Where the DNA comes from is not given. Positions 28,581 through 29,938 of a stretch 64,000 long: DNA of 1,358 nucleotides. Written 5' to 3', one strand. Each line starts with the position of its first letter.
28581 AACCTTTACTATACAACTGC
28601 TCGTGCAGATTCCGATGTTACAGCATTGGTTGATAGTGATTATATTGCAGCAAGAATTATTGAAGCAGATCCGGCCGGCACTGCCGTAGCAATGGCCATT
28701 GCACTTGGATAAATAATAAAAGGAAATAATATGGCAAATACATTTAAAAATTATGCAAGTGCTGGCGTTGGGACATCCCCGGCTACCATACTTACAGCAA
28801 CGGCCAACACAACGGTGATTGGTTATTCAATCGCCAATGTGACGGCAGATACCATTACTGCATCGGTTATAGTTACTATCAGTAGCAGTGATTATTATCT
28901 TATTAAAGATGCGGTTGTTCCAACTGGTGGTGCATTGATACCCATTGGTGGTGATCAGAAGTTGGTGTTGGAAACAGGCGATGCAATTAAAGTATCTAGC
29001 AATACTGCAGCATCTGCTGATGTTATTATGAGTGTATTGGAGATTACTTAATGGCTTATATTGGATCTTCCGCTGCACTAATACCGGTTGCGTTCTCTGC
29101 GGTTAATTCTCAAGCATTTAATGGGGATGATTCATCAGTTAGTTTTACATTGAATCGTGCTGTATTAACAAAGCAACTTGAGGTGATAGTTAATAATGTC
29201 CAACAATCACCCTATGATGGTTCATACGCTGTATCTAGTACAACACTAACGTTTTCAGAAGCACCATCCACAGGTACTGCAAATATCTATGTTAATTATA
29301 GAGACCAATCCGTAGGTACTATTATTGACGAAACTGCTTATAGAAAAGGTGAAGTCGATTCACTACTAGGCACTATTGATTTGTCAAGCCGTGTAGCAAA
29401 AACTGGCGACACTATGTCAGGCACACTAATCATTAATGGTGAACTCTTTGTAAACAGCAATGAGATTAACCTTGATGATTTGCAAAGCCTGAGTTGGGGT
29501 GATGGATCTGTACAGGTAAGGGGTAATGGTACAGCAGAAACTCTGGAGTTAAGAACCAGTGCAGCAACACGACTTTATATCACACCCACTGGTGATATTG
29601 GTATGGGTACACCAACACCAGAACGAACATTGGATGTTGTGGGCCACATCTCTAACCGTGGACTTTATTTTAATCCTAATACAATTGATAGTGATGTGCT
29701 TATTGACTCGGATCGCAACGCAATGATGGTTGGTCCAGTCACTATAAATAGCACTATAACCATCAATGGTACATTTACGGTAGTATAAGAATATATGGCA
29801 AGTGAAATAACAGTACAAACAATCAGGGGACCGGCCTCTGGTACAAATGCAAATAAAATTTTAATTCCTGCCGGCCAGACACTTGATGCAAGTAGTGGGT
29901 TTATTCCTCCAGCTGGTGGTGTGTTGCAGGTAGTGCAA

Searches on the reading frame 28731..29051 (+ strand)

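Call 7: search_protein_families(library=phrogs, proteins=[window:28731-29051:+], max_evalue=0.001)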
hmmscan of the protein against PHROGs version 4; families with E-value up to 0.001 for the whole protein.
window:28731-29051:+ (106 aa): 1 family
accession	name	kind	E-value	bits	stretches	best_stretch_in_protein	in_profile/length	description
phrog_1276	-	unknown function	1.7e-07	32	1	1-105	1-111/325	-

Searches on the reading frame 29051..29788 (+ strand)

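Call 7: search_protein_families(library=phrogs, proteins=[window:29051-29788:+], max_evalue=0.001)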
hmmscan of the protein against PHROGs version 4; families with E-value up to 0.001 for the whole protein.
window:29051-29788:+ (245 aa): 3 families
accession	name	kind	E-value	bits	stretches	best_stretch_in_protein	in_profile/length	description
phrog_18673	-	tail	6.3e-09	36.4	1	1-92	1-95/373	tail fiber protein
phrog_11011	-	tail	0.0008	18.3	0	95-164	56-134/1291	long tail fiber protein distal subunit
phrog_13229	-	tail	0.00081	19.2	1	114-186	361-433/544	tail fiber protein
